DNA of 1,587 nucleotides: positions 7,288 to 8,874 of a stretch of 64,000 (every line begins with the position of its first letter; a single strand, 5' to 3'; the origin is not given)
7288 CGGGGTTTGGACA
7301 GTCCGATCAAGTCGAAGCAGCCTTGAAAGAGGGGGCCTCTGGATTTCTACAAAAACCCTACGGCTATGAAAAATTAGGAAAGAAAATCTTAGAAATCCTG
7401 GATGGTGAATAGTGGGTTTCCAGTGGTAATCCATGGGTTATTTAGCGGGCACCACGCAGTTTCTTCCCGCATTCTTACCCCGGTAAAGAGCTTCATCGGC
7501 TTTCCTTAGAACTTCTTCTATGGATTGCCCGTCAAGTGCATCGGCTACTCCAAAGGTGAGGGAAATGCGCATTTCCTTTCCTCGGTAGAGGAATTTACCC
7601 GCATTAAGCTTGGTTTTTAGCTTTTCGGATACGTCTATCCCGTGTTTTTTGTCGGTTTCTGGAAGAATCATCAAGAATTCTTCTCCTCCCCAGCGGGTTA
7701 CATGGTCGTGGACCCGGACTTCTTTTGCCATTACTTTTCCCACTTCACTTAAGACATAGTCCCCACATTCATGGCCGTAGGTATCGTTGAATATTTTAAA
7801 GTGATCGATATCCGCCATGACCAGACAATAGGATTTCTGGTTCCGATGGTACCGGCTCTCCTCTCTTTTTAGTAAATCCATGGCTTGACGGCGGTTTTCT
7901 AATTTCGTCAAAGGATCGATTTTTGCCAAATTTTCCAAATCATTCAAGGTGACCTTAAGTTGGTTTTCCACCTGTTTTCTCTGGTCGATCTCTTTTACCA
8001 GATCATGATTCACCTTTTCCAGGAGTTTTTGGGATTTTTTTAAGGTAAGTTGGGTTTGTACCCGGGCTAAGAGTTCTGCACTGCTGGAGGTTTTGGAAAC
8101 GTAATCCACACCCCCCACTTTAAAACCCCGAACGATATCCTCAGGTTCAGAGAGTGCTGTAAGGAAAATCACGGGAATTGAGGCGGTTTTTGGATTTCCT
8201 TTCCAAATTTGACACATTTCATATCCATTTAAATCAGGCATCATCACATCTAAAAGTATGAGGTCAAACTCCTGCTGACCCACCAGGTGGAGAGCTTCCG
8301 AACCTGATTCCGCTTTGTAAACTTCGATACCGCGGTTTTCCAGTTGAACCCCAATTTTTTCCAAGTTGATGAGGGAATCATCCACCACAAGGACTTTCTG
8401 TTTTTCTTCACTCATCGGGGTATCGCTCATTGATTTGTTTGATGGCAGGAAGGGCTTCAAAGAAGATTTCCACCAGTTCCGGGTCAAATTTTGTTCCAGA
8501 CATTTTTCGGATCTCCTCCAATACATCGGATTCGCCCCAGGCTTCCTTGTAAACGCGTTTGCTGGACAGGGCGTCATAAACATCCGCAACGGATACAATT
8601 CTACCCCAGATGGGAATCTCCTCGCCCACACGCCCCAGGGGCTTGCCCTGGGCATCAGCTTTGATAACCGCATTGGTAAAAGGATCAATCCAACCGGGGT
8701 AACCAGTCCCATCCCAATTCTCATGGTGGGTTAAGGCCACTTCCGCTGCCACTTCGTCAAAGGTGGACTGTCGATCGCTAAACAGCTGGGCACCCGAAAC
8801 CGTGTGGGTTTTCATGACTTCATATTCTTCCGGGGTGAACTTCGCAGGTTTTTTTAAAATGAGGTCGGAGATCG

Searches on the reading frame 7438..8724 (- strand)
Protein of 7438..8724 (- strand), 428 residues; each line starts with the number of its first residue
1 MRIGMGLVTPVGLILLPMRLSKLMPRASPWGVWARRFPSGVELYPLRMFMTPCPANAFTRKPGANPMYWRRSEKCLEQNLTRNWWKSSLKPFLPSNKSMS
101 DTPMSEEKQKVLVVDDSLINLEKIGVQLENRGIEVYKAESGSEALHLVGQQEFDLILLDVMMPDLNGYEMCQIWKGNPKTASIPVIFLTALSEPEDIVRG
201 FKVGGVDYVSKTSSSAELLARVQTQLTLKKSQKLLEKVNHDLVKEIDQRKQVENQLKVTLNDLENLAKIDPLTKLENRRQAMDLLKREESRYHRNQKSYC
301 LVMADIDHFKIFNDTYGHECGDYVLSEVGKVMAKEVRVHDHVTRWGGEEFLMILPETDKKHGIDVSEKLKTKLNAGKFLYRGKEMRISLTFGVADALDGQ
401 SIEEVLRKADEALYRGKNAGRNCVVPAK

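Call 78: search_protein_families(library=pfam, proteins=[window:7438-8724:-], max_evalue=0.00001)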
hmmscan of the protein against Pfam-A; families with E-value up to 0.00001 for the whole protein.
window:7438-8724:- (428 aa): 2 families
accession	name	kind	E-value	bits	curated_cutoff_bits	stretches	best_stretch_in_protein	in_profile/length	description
PF00990.26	GGDEF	-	1.6e-42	145.5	23.8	1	267-422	1-160/161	Diguanylate cyclase, GGDEF domain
PF00072.30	Response_reg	-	4.4e-26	91.7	30.2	1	111-223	1-111/111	Response regulator receiver domain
